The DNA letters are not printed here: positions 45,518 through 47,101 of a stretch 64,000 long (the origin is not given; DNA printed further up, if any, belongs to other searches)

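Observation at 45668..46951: PAS sensor domain fused in-frame to a UbiA-superfamily membrane prenyltransferase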

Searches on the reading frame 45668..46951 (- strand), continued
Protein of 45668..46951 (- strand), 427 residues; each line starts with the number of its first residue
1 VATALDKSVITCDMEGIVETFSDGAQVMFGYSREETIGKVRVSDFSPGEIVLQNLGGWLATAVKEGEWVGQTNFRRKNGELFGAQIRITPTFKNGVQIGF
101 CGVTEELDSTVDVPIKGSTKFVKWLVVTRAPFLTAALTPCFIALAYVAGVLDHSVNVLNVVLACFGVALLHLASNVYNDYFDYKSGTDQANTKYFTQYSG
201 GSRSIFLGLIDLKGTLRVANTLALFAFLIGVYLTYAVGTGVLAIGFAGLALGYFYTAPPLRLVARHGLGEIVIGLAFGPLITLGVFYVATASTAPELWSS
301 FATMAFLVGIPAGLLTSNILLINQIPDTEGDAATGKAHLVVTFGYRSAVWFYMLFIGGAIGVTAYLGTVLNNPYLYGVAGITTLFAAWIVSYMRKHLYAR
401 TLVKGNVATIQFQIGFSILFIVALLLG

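Call 45: find_encoding_contigs(protein=P0340, flank=10000, max_places=1)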
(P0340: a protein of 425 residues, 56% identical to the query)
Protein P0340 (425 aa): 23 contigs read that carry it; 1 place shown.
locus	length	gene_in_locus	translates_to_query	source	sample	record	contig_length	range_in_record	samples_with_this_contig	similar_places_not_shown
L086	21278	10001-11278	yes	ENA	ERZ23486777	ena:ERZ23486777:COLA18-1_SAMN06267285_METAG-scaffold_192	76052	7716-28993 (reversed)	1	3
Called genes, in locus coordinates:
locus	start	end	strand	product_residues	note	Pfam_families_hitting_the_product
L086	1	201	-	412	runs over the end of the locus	PF07075:NamZ_N, PF20732:NamZ_C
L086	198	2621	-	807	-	PF00704:Glyco_hydro_18, PF13860:FlgD_ig, PF18962:Por_Secre_tail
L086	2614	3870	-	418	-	PF00278:Orn_DAP_Arg_deC, PF02784:Orn_Arg_deC_N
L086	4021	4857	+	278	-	PF07313:AmiA-like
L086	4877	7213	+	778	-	-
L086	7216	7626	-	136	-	PF13442:Cytochrome_CBB3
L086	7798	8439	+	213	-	PF03006:HlyIII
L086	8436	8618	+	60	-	PF00578:AhpC-TSA, PF08534:Redoxin (weak)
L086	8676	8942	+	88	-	PF00578:AhpC-TSA, PF08534:Redoxin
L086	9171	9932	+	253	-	PF04199:Cyclase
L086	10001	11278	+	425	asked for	PF00989:PAS (weak), PF13426:PAS_9, PF01040:UbiA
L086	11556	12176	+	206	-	PF01726:LexA_DNA_bind (weak), PF00717:Peptidase_S24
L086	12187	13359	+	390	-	PF00817:IMS, PF11799:IMS_C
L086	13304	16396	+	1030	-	PF02811:PHP, PF07733:DNA_pol3_alpha, PF17657:DNA_pol3_finger, PF14579:HHH_6, PF01336:tRNA_anti-codon (weak)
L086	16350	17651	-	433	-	PF13616:Rotamase_3, PF00639:Rotamase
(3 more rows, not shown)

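Call 53: search_protein_families(library=ncbifam, proteins=[P0340, P0310, P0396, P0353, P0137, P0138, P0141, P0064, P0094, P0109], max_evalue=1e-12)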
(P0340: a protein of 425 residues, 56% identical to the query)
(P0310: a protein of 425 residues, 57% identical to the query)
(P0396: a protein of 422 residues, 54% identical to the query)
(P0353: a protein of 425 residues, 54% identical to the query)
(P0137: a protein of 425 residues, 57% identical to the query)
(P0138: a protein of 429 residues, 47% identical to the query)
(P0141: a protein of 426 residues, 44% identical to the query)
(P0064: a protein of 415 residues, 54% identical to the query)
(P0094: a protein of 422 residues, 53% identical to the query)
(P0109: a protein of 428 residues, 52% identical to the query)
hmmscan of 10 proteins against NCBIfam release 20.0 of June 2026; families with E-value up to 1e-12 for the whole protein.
P0340 (425 aa): 11 families
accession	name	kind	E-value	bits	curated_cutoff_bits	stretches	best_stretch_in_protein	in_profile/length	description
NF004751.0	PRK06080.1-3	equivalog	3.9e-47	161.2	264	1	122-421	7-295/296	1,4-dihydroxy-2-naphthoate polyprenyltransferase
NF004749.0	PRK06080.1-1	equivalog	1.3e-38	132.9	277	1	110-422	4-308/311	1,4-dihydroxy-2-naphthoate polyprenyltransferase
TIGR02235.1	menA_cyano-plnt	equivalog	1.3e-38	132.9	225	1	128-419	2-283/285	2-carboxy-1,4-naphthoquinone phytyltransferase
NF004750.0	PRK06080.1-2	equivalog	5.3e-34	117.9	346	1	124-421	5-300/301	1,4-dihydroxy-2-naphthoate polyprenyltransferase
TIGR00751.1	menA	equivalog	8.7e-33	114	102.15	1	138-417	6-283/284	1,4-dihydroxy-2-naphthoate octaprenyltransferase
NF004617.0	PRK05951.1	equivalog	3.4e-28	98.7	239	1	165-423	54-301/306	prenyltransferase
NF004754.0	PRK06080.1-6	equivalog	6.3e-26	91.5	522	1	124-422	8-304/308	1,4-dihydroxy-2-naphthoate polyprenyltransferase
NF009926.0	PRK13387.1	equivalog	3.8e-25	88.6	316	1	130-390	8-281/317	1,4-dihydroxy-2-naphthoate polyprenyltransferase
NF004753.0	PRK06080.1-5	equivalog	3.2e-21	75.8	555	1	129-421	15-305/312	1,4-dihydroxy-2-naphthoate polyprenyltransferase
NF004752.0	PRK06080.1-4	subfamily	1.9e-20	73.7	289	1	124-390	4-268/300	1,4-dihydroxy-2-naphthoate polyprenyltransferase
NF005742.0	PRK07566.1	equivalog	1.3e-14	54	313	1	160-377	59-271/315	chlorophyll synthase ChlG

P0310 (425 aa): 11 families
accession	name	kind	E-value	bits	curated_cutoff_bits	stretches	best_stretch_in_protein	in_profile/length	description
NF004751.0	PRK06080.1-3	equivalog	1.6e-46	159.2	264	1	121-421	6-295/296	1,4-dihydroxy-2-naphthoate polyprenyltransferase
NF004749.0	PRK06080.1-1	equivalog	3.3e-38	131.6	277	1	111-421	5-307/311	1,4-dihydroxy-2-naphthoate polyprenyltransferase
TIGR02235.1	menA_cyano-plnt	equivalog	1.9e-36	125.8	225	1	128-419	2-283/285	2-carboxy-1,4-naphthoquinone phytyltransferase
NF004750.0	PRK06080.1-2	equivalog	2.5e-34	119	346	1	123-421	4-300/301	1,4-dihydroxy-2-naphthoate polyprenyltransferase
TIGR00751.1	menA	equivalog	4.7e-31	108.3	102.15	1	138-417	6-283/284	1,4-dihydroxy-2-naphthoate octaprenyltransferase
NF004617.0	PRK05951.1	equivalog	1.2e-27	96.9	239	1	140-421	29-299/306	prenyltransferase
NF009926.0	PRK13387.1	equivalog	5.8e-25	88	316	1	130-420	8-312/317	1,4-dihydroxy-2-naphthoate polyprenyltransferase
NF004754.0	PRK06080.1-6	equivalog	6e-25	88.3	522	1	124-422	8-304/308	1,4-dihydroxy-2-naphthoate polyprenyltransferase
NF004753.0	PRK06080.1-5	equivalog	3.9e-21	75.5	555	1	128-421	14-305/312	1,4-dihydroxy-2-naphthoate polyprenyltransferase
NF004752.0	PRK06080.1-4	subfamily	1.1e-19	71.2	289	1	121-390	1-268/300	1,4-dihydroxy-2-naphthoate polyprenyltransferase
NF005742.0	PRK07566.1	equivalog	8.7e-14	51.3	313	1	147-366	50-259/315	chlorophyll synthase ChlG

P0396 (422 aa): 10 families
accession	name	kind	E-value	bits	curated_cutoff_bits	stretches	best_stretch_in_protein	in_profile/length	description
NF004751.0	PRK06080.1-3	equivalog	1.7e-44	152.5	264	1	127-421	12-295/296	1,4-dihydroxy-2-naphthoate polyprenyltransferase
TIGR02235.1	menA_cyano-plnt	equivalog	9.9e-38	130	225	1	128-419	2-283/285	2-carboxy-1,4-naphthoquinone phytyltransferase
NF004749.0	PRK06080.1-1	equivalog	2.5e-36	125.4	277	1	113-421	7-307/311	1,4-dihydroxy-2-naphthoate polyprenyltransferase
NF004750.0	PRK06080.1-2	equivalog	1.3e-29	103.5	346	1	125-421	6-300/301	1,4-dihydroxy-2-naphthoate polyprenyltransferase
TIGR00751.1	menA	equivalog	4.3e-29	101.8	102.15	1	137-417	5-283/284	1,4-dihydroxy-2-naphthoate octaprenyltransferase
NF004617.0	PRK05951.1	equivalog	3.2e-25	88.9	239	1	164-420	52-298/306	prenyltransferase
NF009926.0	PRK13387.1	equivalog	1.9e-24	86.4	316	1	131-391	9-282/317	1,4-dihydroxy-2-naphthoate polyprenyltransferase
NF004753.0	PRK06080.1-5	equivalog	1.9e-20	73.3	555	1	128-421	14-305/312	1,4-dihydroxy-2-naphthoate polyprenyltransferase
NF004752.0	PRK06080.1-4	subfamily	7.1e-19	68.6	289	1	136-390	14-268/300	1,4-dihydroxy-2-naphthoate polyprenyltransferase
NF004754.0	PRK06080.1-6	equivalog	7.5e-19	68.2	522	1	127-421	11-303/308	1,4-dihydroxy-2-naphthoate polyprenyltransferase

P0353 (425 aa): 11 families
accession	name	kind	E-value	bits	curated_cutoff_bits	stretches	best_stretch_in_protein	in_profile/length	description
NF004751.0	PRK06080.1-3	equivalog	6.5e-47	160.5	264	1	122-421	7-295/296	1,4-dihydroxy-2-naphthoate polyprenyltransferase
TIGR02235.1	menA_cyano-plnt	equivalog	5.6e-40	137.4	225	1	128-419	2-283/285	2-carboxy-1,4-naphthoquinone phytyltransferase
NF004749.0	PRK06080.1-1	equivalog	8.3e-39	133.5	277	1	113-422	7-308/311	1,4-dihydroxy-2-naphthoate polyprenyltransferase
NF004750.0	PRK06080.1-2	equivalog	1.6e-34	119.6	346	1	124-421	5-300/301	1,4-dihydroxy-2-naphthoate polyprenyltransferase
TIGR00751.1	menA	equivalog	2.3e-33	115.9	102.15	1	137-417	5-283/284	1,4-dihydroxy-2-naphthoate octaprenyltransferase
NF004617.0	PRK05951.1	equivalog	4.2e-30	104.9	239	1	144-423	33-301/306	prenyltransferase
NF004754.0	PRK06080.1-6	equivalog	4.1e-25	88.8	522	1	124-422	8-304/308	1,4-dihydroxy-2-naphthoate polyprenyltransferase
NF009926.0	PRK13387.1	equivalog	5.8e-25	88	316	1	131-389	9-280/317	1,4-dihydroxy-2-naphthoate polyprenyltransferase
NF004753.0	PRK06080.1-5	equivalog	2e-24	86.3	555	1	127-421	13-305/312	1,4-dihydroxy-2-naphthoate polyprenyltransferase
NF004752.0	PRK06080.1-4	subfamily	2.5e-22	79.9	289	1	124-390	4-268/300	1,4-dihydroxy-2-naphthoate polyprenyltransferase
NF005742.0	PRK07566.1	equivalog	2.1e-14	53.4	313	1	145-376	48-268/315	chlorophyll synthase ChlG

P0137 (425 aa): 11 families
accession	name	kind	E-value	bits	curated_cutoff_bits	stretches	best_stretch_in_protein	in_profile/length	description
NF004751.0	PRK06080.1-3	equivalog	7.6e-43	147.1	264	1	136-421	21-295/296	1,4-dihydroxy-2-naphthoate polyprenyltransferase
NF004749.0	PRK06080.1-1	equivalog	2.6e-32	112.2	277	1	126-424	25-310/311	1,4-dihydroxy-2-naphthoate polyprenyltransferase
NF004617.0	PRK05951.1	equivalog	1.4e-31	109.8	239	1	140-415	29-293/306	prenyltransferase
TIGR02235.1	menA_cyano-plnt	equivalog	2.6e-27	95.8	225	1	129-418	8-282/285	2-carboxy-1,4-naphthoquinone phytyltransferase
TIGR00751.1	menA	equivalog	4.8e-27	95.1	102.15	1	136-418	4-284/284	1,4-dihydroxy-2-naphthoate octaprenyltransferase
NF004750.0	PRK06080.1-2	equivalog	4e-24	85.5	346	1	135-421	16-300/301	1,4-dihydroxy-2-naphthoate polyprenyltransferase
NF009926.0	PRK13387.1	equivalog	3.1e-23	82.4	316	1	125-421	8-313/317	1,4-dihydroxy-2-naphthoate polyprenyltransferase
NF004752.0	PRK06080.1-4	subfamily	1.7e-19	70.5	289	1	133-406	16-284/300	1,4-dihydroxy-2-naphthoate polyprenyltransferase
NF004753.0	PRK06080.1-5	equivalog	5e-17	62.1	555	1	126-422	17-306/312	1,4-dihydroxy-2-naphthoate polyprenyltransferase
NF005742.0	PRK07566.1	equivalog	5.3e-13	48.7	313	0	172-370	77-262/315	chlorophyll synthase ChlG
NF004754.0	PRK06080.1-6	equivalog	8.1e-13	48.4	522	0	134-421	18-303/308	1,4-dihydroxy-2-naphthoate polyprenyltransferase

P0138 (429 aa): 9 families
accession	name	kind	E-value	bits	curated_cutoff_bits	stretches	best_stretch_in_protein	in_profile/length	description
NF004751.0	PRK06080.1-3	equivalog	2.7e-32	112.5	264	1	133-424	24-294/296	1,4-dihydroxy-2-naphthoate polyprenyltransferase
TIGR02235.1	menA_cyano-plnt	equivalog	1.1e-24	87.2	225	1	127-422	7-282/285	2-carboxy-1,4-naphthoquinone phytyltransferase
NF004750.0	PRK06080.1-2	equivalog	2e-22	79.9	346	1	145-383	30-256/301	1,4-dihydroxy-2-naphthoate polyprenyltransferase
NF004749.0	PRK06080.1-1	equivalog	2.1e-21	76.3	277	1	114-426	14-308/311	1,4-dihydroxy-2-naphthoate polyprenyltransferase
TIGR00751.1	menA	equivalog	7.5e-21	74.8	102.15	1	150-381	22-241/284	1,4-dihydroxy-2-naphthoate octaprenyltransferase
NF004617.0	PRK05951.1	equivalog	5.4e-15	55.3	239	1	137-427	32-301/306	prenyltransferase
NF004752.0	PRK06080.1-4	subfamily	1.2e-13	51.4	289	1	130-403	14-277/300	1,4-dihydroxy-2-naphthoate polyprenyltransferase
NF004754.0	PRK06080.1-6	equivalog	1.2e-13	51.2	522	1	159-366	49-247/308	1,4-dihydroxy-2-naphthoate polyprenyltransferase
NF009926.0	PRK13387.1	equivalog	1.5e-13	50.6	316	1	121-425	5-313/317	1,4-dihydroxy-2-naphthoate polyprenyltransferase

P0141 (426 aa): 10 families
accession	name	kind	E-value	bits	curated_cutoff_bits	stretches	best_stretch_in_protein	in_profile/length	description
NF004751.0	PRK06080.1-3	equivalog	1.9e-46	159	264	1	125-424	10-294/296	1,4-dihydroxy-2-naphthoate polyprenyltransferase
NF004749.0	PRK06080.1-1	equivalog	7e-39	133.8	277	1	115-424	9-306/311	1,4-dihydroxy-2-naphthoate polyprenyltransferase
TIGR02235.1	menA_cyano-plnt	equivalog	1.2e-32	113.4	225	1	128-423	2-283/285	2-carboxy-1,4-naphthoquinone phytyltransferase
NF004750.0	PRK06080.1-2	equivalog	2.9e-30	105.6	346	1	125-424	6-299/301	1,4-dihydroxy-2-naphthoate polyprenyltransferase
TIGR00751.1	menA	equivalog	7.4e-29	101.1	102.15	1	137-419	5-281/284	1,4-dihydroxy-2-naphthoate octaprenyltransferase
NF004617.0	PRK05951.1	equivalog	7.6e-28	97.5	239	1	155-424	45-298/306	prenyltransferase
NF009926.0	PRK13387.1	equivalog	7.3e-26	91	316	1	131-391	9-278/317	1,4-dihydroxy-2-naphthoate polyprenyltransferase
NF004753.0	PRK06080.1-5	equivalog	1.4e-21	77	555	1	129-425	15-305/312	1,4-dihydroxy-2-naphthoate polyprenyltransferase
NF004754.0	PRK06080.1-6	equivalog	2.1e-21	76.6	522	1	127-425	11-303/308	1,4-dihydroxy-2-naphthoate polyprenyltransferase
NF004752.0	PRK06080.1-4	subfamily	2.1e-19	70.3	289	1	136-394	14-268/300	1,4-dihydroxy-2-naphthoate polyprenyltransferase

P0064 (415 aa): 9 families
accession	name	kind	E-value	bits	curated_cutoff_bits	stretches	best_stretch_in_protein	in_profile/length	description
NF004751.0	PRK06080.1-3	equivalog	2.4e-31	109.4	264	1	118-414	10-294/296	1,4-dihydroxy-2-naphthoate polyprenyltransferase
NF004749.0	PRK06080.1-1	equivalog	1.1e-28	100.4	277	1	112-413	13-305/311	1,4-dihydroxy-2-naphthoate polyprenyltransferase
NF004617.0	PRK05951.1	equivalog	1.5e-28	99.8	239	1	132-411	28-295/306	prenyltransferase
TIGR02235.1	menA_cyano-plnt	equivalog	8.2e-23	81.1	225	1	121-411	2-281/285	2-carboxy-1,4-naphthoquinone phytyltransferase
NF009926.0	PRK13387.1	equivalog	2e-20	73.1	316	1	122-412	7-310/317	1,4-dihydroxy-2-naphthoate polyprenyltransferase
NF004750.0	PRK06080.1-2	equivalog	4.7e-19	68.8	346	1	119-412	7-297/301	1,4-dihydroxy-2-naphthoate polyprenyltransferase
TIGR00751.1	menA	equivalog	9.8e-19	67.9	102.15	1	149-390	22-265/284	1,4-dihydroxy-2-naphthoate octaprenyltransferase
NF004752.0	PRK06080.1-4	subfamily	1.8e-16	60.7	289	1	131-412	16-296/300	1,4-dihydroxy-2-naphthoate polyprenyltransferase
NF004754.0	PRK06080.1-6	equivalog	4.3e-13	49.3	522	1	120-409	11-300/308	1,4-dihydroxy-2-naphthoate polyprenyltransferase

P0094 (422 aa): 10 families
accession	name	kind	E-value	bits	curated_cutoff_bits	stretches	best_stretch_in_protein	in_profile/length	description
NF004751.0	PRK06080.1-3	equivalog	1.2e-37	130.1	264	1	118-420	10-294/296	1,4-dihydroxy-2-naphthoate polyprenyltransferase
NF004749.0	PRK06080.1-1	equivalog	3.8e-36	124.8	277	1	116-417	17-303/311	1,4-dihydroxy-2-naphthoate polyprenyltransferase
TIGR02235.1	menA_cyano-plnt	equivalog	7.9e-28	97.5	225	1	121-414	2-278/285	2-carboxy-1,4-naphthoquinone phytyltransferase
NF004617.0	PRK05951.1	equivalog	2.3e-26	92.6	239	1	151-415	44-293/306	prenyltransferase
NF009926.0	PRK13387.1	equivalog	1.5e-23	83.4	316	1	123-419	8-311/317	1,4-dihydroxy-2-naphthoate polyprenyltransferase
NF004752.0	PRK06080.1-4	subfamily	1.1e-21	77.8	289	1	131-373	16-252/300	1,4-dihydroxy-2-naphthoate polyprenyltransferase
TIGR00751.1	menA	equivalog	2e-21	76.7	102.15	1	130-416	5-282/284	1,4-dihydroxy-2-naphthoate octaprenyltransferase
NF004753.0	PRK06080.1-5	equivalog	5.6e-21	75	555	1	121-418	14-302/312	1,4-dihydroxy-2-naphthoate polyprenyltransferase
NF004750.0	PRK06080.1-2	equivalog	2.8e-20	72.9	346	1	118-420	6-299/301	1,4-dihydroxy-2-naphthoate polyprenyltransferase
TIGR00229.1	sensory_box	domain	4.9e-13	49.3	22.9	1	5-106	17-118/126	PAS domain S-box protein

P0109 (428 aa): 7 families
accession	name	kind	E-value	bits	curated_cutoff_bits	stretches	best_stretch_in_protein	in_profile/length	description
TIGR02235.1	menA_cyano-plnt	equivalog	4.5e-26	91.8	225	1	127-422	7-281/285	2-carboxy-1,4-naphthoquinone phytyltransferase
NF004751.0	PRK06080.1-3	equivalog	2.6e-25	89.6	264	1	132-426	23-295/296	1,4-dihydroxy-2-naphthoate polyprenyltransferase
NF004617.0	PRK05951.1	equivalog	8.1e-23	81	239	1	152-377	43-256/306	prenyltransferase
TIGR00751.1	menA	equivalog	2.1e-17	63.5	102.15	1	149-389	21-248/284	1,4-dihydroxy-2-naphthoate octaprenyltransferase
NF004750.0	PRK06080.1-2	equivalog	3.3e-17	62.8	346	1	139-395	25-266/301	1,4-dihydroxy-2-naphthoate polyprenyltransferase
NF004749.0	PRK06080.1-1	equivalog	3.7e-17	62.4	277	1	121-427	21-308/311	1,4-dihydroxy-2-naphthoate polyprenyltransferase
NF009926.0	PRK13387.1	equivalog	3.9e-14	52.5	316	1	121-354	5-240/317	1,4-dihydroxy-2-naphthoate polyprenyltransferase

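Call 62: find_encoding_contigs(protein=window:45668-46951:-, flank=2000, max_places=4)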
Protein window:45668-46951:- (427 aa): 2 contigs read that carry it; 1 place shown.
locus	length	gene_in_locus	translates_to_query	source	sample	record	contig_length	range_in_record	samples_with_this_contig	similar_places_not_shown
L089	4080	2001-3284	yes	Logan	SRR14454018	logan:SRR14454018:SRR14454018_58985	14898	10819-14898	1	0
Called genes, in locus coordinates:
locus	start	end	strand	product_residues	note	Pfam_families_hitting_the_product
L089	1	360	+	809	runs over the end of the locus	PF20437:LonC_helical, PF13654:AAA_32, PF20436:LonB_AAA-LID, PF05362:Lon_C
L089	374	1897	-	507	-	PF02142:MGS, PF01808:AICARFT_IMPCHas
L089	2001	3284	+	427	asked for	PF13426:PAS_9, PF01040:UbiA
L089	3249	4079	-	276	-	?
